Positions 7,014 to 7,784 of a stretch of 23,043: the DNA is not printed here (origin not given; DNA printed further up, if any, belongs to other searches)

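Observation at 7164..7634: Opposite-strand 156-aa gene between lysis and packaging modules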

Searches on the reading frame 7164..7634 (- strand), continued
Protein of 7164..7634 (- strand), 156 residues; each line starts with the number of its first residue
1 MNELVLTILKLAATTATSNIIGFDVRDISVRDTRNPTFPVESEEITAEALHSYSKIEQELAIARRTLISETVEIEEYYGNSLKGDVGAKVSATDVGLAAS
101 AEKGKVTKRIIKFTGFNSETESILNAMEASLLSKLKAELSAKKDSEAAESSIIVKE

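Call 66: search_dna_similar(query=window:7164-7634:-, collection=plasmids, mode=protein, max_evalue=0.001, max_rows=20)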
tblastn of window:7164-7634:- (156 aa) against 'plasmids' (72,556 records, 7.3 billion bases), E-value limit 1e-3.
Records with a match: 2; places in all: 2; records where one place covers at least 80% of the query: 0.
Best place of each record, by identity: <60% 2.
By first word of the organism name: Desulforapulum 1; Agrobacterium 1.
By predicted mobility (MOB-suite, as given by PLSDB): mobilizable 1; non-mobilizable 1.
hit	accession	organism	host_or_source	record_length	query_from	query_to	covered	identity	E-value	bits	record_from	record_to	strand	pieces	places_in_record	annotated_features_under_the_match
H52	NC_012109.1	Desulforapulum autotrophicum HRM2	-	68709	43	123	52%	41.8%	1e-6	54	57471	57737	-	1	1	hypothetical protein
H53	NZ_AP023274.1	Agrobacterium vitis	Vitis vinifera,grapevine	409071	54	115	40%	50.0%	3e-8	58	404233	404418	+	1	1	hypothetical protein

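Call 70: search_protein_families(library=phrogs, alignment_id=A6, max_evalue=0.00001)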
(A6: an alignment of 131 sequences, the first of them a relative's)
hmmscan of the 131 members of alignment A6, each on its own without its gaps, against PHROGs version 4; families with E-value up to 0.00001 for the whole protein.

A. member 1, L086:6835-7419:+ (195 aa): 0 families

B. families by the number of members that match (of 131 scanned): 181 families (the first 25 are shown)
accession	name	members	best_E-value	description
phrog_13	-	6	6.7e-64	Rz-like spanin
phrog_2466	-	6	2.1e-25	Rz-like spanin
phrog_2606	-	6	1.2e-22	terminase small subunit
phrog_7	-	5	3.1e-64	endolysin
phrog_2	-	5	7e-62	terminase large subunit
phrog_7910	-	5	7.1e-30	endolysin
phrog_33083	-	5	3.2e-28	endolysin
phrog_2934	-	5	1.8e-19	-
phrog_10457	-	5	3.8e-19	endolysin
phrog_35759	-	5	1.2e-14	-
phrog_28234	-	5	2.7e-10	endolysin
phrog_51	-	4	1.4e-70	terminase small subunit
phrog_144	-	4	1.8e-41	HNH endonuclease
phrog_5956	-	4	7e-33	HNH endonuclease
phrog_589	-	4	6.4e-30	HNH endonuclease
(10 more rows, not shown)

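Call 71: search_solved_structures(query=A2, max_evalue=10, show_alignments=3)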
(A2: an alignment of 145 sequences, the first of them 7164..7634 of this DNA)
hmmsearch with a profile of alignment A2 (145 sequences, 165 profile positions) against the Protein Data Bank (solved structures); distinct sequences matched with E-value up to 10: 0.

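Call 76: find_homologous_proteins(query=A2, max_evalue=0.00001)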
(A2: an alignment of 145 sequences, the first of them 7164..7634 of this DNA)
Query A2 (145 sequences) (156 aa, profile of the alignment): 331 proteins with E <= 0.00001 among 8000 candidates; the best 120 are listed.
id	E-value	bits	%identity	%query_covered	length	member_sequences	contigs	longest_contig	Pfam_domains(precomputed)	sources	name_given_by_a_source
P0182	5.6e-47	178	35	48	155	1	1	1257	-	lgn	-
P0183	2.7e-46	175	33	60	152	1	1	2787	-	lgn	-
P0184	1.3e-45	173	41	48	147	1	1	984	-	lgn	-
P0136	1.9e-45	173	33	51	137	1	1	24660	-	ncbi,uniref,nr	ncbi:hypothetical protein FGF66_11040 [Chlorobaculum thiosulfatiphilum]|uniref:Uncharacterized prote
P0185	3.5e-45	172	37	48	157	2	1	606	-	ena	-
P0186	4.0e-45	172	35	47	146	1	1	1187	-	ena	-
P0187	5.3e-45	171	39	54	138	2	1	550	-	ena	-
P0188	6.1e-45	171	37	74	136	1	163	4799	-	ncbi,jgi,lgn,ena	jgi:hypothetical protein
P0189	8.0e-45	171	38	74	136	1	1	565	-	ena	-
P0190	9.7e-45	170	48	48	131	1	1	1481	-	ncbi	-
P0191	1.4e-44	170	48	40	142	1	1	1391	-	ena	-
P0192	1.5e-44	170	49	49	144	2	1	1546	-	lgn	-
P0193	1.6e-44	170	45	49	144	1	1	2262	-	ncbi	-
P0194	1.7e-44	169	35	48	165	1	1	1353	-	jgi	-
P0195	2.1e-44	169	41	61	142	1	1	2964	-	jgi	jgi:hypothetical protein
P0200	3.4e-44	168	41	61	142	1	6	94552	-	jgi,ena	jgi:hypothetical protein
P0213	1.0e-43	167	39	51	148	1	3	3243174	-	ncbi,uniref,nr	ncbi:hypothetical protein [Planomicrobium okeanokoites]|uniref:Uncharacterized protein n=1 Tax=Plano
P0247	1.6e-42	163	31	55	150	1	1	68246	-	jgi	jgi:hypothetical protein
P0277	1.0e-41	160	35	51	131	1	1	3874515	-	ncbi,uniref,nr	ncbi:hypothetical protein PTW35_08975 [Photobacterium sp. DA100]|uniref:hypothetical protein n=1 Tax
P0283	1.7e-41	160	39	46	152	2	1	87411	-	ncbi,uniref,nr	ncbi:hypothetical protein [Shewanella algae]|uniref:hypothetical protein n=1 Tax=Shewanella algae Ta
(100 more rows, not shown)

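Call 77: find_encoding_contigs(protein=P0213, flank=8000, max_places=1)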
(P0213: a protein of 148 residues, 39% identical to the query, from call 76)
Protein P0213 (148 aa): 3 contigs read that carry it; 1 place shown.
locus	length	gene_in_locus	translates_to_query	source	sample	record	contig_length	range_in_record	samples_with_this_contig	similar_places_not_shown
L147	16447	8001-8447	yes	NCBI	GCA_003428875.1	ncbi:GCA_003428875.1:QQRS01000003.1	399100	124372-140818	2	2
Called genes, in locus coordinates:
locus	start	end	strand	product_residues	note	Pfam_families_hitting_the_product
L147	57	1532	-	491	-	PF05598:DUF772, PF01609:DDE_Tnp_1, PF13751:DDE_Tnp_1_6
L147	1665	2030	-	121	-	PF08000:bPH_1, PF14470:bPH_3 (weak)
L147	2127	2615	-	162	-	PF11188:DUF2975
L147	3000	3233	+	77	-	-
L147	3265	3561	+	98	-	-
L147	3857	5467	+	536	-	PF09848:SLFN-g3_helicase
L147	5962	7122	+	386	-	PF04607:RelA_SpoT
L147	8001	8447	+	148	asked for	-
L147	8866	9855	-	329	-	-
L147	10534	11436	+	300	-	-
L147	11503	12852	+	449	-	PF18476:PIN_8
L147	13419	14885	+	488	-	PF04313:HSDR_N (faint), PF02342:TerD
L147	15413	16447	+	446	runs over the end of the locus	PF01554:MatE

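Call 78: find_encoding_contigs(protein=P0200, flank=8000, max_places=1)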
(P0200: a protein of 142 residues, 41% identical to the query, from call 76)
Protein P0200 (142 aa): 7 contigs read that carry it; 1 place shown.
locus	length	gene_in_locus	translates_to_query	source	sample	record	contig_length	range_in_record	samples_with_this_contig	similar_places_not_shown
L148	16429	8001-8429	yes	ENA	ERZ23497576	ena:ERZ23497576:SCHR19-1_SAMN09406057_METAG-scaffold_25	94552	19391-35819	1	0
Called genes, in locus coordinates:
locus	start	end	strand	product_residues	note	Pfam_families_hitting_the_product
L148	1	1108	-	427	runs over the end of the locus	PF07690:MFS_1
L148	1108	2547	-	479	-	PF13434:Lys_Orn_oxgnase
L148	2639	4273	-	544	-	PF00282:Pyridoxal_deC, PF01212:Beta_elim_lyase (weak)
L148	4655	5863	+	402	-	PF03435:Sacchrp_dh_NADP, PF16653:Sacchrp_dh_C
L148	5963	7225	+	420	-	PF00278:Orn_DAP_Arg_deC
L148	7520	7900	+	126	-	-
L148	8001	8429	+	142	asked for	-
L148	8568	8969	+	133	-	-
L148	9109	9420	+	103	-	-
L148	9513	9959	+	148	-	-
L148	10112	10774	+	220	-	PF06271:RDD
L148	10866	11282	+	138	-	-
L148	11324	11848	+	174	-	-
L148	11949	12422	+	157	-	PF12158:DUF3592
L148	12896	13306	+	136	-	-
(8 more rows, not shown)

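Call 79: find_encoding_contigs(protein=P0277, flank=8000, max_places=1)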
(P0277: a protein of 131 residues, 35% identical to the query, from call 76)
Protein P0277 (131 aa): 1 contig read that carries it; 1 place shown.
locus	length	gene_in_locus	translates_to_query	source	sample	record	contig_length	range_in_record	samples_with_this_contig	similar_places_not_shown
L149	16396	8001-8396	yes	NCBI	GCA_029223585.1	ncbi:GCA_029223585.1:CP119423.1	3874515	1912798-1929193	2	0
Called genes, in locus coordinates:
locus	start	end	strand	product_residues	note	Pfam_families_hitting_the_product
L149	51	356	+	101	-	PF12321:DUF3634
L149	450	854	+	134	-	PF03479:PCC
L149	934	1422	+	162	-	-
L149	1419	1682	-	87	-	-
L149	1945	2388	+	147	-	PF12945:PilZNR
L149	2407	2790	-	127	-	PF00072:Response_reg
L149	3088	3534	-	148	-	-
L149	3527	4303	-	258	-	PF00486:Trans_reg_C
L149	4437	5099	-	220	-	-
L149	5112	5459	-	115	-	PF03992:ABM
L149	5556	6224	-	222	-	PF13505:OMP_b-brl (weak)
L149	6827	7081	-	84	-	-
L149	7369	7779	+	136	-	-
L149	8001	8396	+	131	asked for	-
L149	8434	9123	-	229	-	-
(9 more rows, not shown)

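Call 80: find_encoding_contigs(protein=P0283, flank=8000, max_places=1)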
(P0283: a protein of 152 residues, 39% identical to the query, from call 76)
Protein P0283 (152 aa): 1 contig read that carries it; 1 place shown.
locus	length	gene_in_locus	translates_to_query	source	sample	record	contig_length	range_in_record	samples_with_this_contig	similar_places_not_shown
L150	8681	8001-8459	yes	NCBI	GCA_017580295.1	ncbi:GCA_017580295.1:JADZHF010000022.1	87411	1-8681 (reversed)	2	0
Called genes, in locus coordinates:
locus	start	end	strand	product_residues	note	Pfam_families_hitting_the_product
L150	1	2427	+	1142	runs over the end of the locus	PF12860:PAS_7, PF00512:HisKA, PF02518:HATPase_c, PF00072:Response_reg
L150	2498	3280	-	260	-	PF01569:PAP2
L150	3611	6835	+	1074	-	PF26549:Tricorn_N, PF26550:Tricorn_2nd, PF26549:Tricorn_N (weak), PF26550:Tricorn_2nd, PF26549:Tricorn_N (weak), PF14684:Tricorn_C1, PF14685:PDZ_Tricorn, PF03572:Peptidase_S41, +4 more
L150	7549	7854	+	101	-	-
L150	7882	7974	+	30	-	-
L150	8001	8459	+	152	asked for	-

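Call 83: find_encoding_contigs(protein=P0188, flank=5000, max_places=6)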
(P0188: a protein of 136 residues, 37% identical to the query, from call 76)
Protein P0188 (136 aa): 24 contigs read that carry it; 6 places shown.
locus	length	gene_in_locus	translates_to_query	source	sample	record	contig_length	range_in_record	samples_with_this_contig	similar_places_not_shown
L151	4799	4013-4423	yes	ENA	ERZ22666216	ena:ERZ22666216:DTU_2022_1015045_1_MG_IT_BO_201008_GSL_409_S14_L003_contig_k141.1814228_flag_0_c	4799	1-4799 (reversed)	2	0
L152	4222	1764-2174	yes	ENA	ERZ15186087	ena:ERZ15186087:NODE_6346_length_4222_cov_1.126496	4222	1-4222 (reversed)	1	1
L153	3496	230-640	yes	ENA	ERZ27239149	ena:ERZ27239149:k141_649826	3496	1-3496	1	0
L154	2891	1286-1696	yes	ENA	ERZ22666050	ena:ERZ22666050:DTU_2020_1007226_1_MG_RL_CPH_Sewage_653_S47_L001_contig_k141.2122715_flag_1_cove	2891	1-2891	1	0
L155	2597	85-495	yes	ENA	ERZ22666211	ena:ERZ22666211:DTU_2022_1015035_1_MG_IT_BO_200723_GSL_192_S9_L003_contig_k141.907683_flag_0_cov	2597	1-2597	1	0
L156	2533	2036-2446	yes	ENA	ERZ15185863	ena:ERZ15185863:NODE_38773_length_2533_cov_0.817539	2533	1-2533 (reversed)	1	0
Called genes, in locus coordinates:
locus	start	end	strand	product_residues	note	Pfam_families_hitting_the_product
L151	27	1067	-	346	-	-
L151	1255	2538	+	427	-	PF12704:MacB_PCD, PF02687:FtsX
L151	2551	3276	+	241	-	PF00005:ABC_tran, PF02463:SMC_N (faint)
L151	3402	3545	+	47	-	-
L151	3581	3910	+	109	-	-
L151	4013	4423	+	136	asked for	-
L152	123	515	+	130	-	PF00903:Glyoxalase, PF12681:Glyoxalase_2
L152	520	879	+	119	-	PF08818:DUF1801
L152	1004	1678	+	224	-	PF05173:DapB_C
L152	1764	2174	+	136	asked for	-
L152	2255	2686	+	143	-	PF08937:ThsB_TIR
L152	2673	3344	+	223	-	-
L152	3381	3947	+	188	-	PF08937:ThsB_TIR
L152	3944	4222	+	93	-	?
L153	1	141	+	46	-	?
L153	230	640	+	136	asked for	-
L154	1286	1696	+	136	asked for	-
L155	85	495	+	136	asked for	-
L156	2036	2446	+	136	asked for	-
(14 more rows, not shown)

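Call 84: find_encoding_contigs(protein=P0247, flank=8000, max_places=1)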
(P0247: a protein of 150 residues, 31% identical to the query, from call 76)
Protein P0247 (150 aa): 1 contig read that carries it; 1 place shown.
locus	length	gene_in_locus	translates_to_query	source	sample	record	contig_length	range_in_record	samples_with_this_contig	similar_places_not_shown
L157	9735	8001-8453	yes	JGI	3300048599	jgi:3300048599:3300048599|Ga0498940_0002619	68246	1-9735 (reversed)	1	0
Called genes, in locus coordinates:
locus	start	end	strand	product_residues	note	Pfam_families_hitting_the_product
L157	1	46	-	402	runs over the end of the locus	-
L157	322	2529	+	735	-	PF07715:Plug, PF00593:TonB_dep_Rec_b-barrel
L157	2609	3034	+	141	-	-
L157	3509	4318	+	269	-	PF01551:Peptidase_M23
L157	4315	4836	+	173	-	-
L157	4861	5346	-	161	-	-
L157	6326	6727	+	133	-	-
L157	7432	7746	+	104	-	-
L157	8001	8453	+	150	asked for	-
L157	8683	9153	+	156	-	PF02810:SEC-C (weak)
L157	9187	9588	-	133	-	-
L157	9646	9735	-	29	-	?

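Call 95: get_annotated_region(hit=H53, flank=6000)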
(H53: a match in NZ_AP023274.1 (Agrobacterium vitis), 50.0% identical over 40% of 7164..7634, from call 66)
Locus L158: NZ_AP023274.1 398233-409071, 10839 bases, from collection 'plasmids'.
description: Agrobacterium vitis strain VAR06-30 plasmid pRvVAR0630a, complete sequence
organism: Agrobacterium vitis (NCBI taxid 373)
taxonomy: Bacteria; Pseudomonadota; Alphaproteobacteria; Hyphomicrobiales; Rhizobiaceae; Agrobacterium; Agrobacterium vitis
host: -; source: Vitis vinifera,grapevine; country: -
typing (MOB-suite, as given by PLSDB): non-mobilizable; replicon rep_cluster_287
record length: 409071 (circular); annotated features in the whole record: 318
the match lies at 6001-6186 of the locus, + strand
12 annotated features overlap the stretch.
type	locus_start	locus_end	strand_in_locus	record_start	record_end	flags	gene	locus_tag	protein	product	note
CDS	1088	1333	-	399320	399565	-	-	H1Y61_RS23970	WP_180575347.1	hypothetical protein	-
CDS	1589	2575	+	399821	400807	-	-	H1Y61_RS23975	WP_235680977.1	3'-5' exonuclease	-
CDS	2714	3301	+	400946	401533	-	-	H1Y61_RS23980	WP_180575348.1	DUF6088 family protein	-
CDS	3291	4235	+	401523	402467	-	-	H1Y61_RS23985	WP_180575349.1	nucleotidyl transferase AbiEii/AbiGii toxin family protein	-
CDS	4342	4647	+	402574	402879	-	-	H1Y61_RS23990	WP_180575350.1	DUF2958 domain-containing protein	-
CDS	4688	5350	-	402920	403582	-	-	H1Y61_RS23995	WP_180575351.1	hypothetical protein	-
CDS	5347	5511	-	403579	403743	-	-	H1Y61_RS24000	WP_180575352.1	hypothetical protein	-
CDS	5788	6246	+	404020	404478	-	-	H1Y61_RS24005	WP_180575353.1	hypothetical protein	-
CDS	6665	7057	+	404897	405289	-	-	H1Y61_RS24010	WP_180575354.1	hypothetical protein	-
CDS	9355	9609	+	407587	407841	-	-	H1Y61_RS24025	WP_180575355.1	hypothetical protein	-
CDS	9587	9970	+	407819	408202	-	-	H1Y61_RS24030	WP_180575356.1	hypothetical protein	-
CDS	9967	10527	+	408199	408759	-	-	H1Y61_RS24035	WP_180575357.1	4'-phosphopantetheinyl transferase superfamily protein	-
